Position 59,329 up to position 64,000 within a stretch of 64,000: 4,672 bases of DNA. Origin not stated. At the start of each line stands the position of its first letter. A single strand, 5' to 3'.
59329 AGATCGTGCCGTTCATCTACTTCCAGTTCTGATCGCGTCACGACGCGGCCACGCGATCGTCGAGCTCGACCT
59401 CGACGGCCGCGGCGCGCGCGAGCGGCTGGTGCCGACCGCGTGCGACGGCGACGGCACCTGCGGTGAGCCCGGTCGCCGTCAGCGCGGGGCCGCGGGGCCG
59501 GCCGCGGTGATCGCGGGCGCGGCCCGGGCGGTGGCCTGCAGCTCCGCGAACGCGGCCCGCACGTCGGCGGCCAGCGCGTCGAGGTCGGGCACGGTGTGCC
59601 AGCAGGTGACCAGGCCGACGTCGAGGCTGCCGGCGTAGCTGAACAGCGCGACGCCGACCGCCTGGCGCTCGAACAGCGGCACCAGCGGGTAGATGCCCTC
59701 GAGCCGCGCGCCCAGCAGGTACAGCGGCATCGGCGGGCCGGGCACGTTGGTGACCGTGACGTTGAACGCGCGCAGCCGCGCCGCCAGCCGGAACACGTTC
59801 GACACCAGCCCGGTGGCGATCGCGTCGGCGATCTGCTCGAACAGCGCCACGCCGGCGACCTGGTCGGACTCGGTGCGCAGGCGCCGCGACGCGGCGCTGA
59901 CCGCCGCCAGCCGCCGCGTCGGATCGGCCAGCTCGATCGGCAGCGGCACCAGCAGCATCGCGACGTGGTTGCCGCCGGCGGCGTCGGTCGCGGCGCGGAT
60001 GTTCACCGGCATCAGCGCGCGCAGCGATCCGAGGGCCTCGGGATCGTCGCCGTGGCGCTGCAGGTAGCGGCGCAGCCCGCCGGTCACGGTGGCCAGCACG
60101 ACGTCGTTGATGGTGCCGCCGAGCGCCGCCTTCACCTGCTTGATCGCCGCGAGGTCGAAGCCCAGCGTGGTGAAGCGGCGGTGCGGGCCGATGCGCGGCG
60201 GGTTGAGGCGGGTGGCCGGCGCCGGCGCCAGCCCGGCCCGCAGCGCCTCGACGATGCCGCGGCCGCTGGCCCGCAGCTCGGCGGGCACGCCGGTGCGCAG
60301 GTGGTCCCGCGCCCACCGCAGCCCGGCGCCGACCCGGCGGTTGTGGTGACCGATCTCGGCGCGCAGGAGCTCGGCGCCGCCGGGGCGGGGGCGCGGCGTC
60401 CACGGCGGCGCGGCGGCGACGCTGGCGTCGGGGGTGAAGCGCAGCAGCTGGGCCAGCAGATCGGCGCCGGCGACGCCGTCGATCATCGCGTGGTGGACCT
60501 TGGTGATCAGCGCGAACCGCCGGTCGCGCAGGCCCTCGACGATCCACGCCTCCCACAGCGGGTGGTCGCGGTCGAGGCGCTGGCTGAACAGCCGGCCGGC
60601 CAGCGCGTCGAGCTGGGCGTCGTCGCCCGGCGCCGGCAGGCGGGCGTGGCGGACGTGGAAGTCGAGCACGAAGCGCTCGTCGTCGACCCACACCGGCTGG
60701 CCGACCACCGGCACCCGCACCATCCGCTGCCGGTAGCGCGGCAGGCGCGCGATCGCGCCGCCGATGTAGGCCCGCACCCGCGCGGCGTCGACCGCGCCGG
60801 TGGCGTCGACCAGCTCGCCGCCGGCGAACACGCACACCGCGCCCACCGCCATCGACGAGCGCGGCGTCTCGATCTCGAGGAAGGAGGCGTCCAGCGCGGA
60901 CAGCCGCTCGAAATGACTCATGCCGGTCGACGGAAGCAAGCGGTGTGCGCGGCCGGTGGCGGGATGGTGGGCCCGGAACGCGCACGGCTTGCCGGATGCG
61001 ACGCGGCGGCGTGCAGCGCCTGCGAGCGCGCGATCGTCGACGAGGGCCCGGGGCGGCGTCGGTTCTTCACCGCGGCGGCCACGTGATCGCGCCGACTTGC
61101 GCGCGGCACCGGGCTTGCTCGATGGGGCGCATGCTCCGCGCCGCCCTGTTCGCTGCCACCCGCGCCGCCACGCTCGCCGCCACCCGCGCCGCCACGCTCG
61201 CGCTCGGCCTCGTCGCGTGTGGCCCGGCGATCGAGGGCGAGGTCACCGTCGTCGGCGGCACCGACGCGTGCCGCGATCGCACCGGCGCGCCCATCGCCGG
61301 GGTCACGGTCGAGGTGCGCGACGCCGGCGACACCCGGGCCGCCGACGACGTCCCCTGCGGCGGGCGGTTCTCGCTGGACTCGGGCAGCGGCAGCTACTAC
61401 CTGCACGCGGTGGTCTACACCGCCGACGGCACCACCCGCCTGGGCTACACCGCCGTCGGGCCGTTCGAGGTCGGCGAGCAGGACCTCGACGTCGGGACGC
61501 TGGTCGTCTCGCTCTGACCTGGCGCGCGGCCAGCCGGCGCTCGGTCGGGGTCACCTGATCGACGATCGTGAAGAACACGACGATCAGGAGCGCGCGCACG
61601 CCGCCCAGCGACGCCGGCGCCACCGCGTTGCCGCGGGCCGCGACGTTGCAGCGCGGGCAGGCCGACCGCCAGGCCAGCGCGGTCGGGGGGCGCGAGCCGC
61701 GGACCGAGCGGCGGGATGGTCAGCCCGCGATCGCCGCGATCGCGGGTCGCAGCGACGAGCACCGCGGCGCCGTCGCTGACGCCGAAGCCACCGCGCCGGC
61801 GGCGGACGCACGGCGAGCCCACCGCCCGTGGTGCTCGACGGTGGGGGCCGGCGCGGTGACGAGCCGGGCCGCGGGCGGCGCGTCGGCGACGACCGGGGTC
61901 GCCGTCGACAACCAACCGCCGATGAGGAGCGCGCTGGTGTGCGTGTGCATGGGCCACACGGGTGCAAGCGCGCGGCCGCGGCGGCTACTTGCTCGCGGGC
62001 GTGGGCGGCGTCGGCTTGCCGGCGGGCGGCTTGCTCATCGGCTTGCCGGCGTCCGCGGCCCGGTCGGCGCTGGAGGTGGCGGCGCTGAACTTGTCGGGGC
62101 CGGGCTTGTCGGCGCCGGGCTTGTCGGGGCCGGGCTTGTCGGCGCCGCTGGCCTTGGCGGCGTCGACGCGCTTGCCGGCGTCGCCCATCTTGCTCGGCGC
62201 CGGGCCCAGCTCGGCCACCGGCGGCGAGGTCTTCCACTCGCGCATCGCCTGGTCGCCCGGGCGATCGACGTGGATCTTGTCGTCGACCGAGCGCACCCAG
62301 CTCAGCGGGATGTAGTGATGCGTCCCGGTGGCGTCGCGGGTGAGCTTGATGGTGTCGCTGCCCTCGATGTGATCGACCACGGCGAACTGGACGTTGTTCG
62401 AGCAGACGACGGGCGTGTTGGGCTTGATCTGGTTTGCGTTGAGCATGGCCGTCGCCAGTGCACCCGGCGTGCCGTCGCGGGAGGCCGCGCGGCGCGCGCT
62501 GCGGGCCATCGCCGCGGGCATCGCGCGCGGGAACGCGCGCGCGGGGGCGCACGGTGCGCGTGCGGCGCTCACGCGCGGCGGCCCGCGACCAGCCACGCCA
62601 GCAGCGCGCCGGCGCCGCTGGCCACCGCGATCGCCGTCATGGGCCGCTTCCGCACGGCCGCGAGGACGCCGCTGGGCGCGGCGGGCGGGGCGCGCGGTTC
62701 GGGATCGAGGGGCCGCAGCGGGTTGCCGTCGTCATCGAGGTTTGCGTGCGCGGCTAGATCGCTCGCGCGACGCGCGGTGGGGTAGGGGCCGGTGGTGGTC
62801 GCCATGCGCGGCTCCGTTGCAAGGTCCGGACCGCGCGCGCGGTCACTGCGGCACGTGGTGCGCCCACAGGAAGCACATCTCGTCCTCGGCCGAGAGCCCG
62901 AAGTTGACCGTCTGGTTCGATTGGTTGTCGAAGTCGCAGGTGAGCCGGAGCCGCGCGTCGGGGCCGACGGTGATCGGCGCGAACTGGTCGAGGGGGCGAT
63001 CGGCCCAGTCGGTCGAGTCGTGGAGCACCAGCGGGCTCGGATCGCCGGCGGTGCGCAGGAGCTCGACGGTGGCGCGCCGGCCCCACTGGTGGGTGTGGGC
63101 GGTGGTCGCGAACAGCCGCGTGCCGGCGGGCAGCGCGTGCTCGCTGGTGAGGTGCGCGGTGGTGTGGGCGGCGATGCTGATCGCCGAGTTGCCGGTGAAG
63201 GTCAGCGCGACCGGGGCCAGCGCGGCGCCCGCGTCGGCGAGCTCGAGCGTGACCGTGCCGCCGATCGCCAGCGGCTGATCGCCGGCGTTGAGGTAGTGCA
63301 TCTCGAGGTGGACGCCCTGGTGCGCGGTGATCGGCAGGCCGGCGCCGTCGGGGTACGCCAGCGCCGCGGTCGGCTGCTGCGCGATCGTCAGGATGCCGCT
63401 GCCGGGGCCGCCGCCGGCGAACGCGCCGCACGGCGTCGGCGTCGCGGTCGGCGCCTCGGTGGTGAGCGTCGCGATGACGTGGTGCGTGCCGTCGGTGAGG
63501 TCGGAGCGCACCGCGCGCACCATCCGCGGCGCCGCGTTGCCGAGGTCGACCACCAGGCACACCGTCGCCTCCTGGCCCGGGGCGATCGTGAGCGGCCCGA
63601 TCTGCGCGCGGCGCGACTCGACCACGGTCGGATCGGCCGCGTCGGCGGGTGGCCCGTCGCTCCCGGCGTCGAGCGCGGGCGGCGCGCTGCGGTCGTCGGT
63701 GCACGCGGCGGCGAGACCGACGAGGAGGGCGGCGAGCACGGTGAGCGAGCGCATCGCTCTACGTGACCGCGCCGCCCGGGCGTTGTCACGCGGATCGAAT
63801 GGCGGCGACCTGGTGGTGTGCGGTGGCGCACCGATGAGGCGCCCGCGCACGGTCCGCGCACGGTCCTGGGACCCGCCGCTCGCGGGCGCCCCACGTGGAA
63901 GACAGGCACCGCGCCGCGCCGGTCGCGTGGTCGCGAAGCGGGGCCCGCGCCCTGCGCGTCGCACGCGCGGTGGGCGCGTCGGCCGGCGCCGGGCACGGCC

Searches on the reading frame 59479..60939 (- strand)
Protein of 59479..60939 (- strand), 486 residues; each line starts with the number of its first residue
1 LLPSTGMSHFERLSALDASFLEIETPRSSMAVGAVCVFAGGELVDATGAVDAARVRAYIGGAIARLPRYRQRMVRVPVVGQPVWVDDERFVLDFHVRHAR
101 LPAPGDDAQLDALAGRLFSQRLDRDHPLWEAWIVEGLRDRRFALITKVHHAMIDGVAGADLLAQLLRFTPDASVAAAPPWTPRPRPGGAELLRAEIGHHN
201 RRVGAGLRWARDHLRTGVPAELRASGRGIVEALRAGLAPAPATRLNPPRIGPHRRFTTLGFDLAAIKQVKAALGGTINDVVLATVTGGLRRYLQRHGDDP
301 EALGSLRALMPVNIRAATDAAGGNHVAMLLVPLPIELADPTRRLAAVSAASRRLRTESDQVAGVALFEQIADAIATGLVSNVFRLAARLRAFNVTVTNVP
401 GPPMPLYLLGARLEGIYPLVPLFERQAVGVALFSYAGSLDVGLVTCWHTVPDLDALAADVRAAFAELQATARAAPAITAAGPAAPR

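Call 56: search_protein_families(library=pfam, proteins=[window:59479-60939:-], max_evalue=0.0001)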
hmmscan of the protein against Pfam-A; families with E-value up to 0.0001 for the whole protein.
window:59479-60939:- (486 aa): 2 families
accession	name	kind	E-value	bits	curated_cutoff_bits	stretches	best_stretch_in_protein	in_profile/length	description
PF03007.21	WS_DGAT_cat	-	7.4e-65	219.8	23.6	1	13-281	1-263/263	Wax ester synthase/diacylglycerol acyltransferase catalytic domain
PF06974.18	WS_DGAT_C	-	7.4e-33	114.1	20.7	1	323-467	2-144/145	WS/DGAT C-terminal domain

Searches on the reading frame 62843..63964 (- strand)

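Call 56: search_protein_families(library=pfam, proteins=[window:62843-63964:-], max_evalue=0.0001)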
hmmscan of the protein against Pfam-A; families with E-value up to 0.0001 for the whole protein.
window:62843-63964:- (373 aa): 1 family
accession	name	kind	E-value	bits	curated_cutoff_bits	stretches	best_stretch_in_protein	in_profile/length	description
PF03712.20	Cu2_monoox_C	-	7.9e-10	38.9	23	1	275-371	37-136/157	Copper type II ascorbate-dependent monooxygenase, C-terminal domain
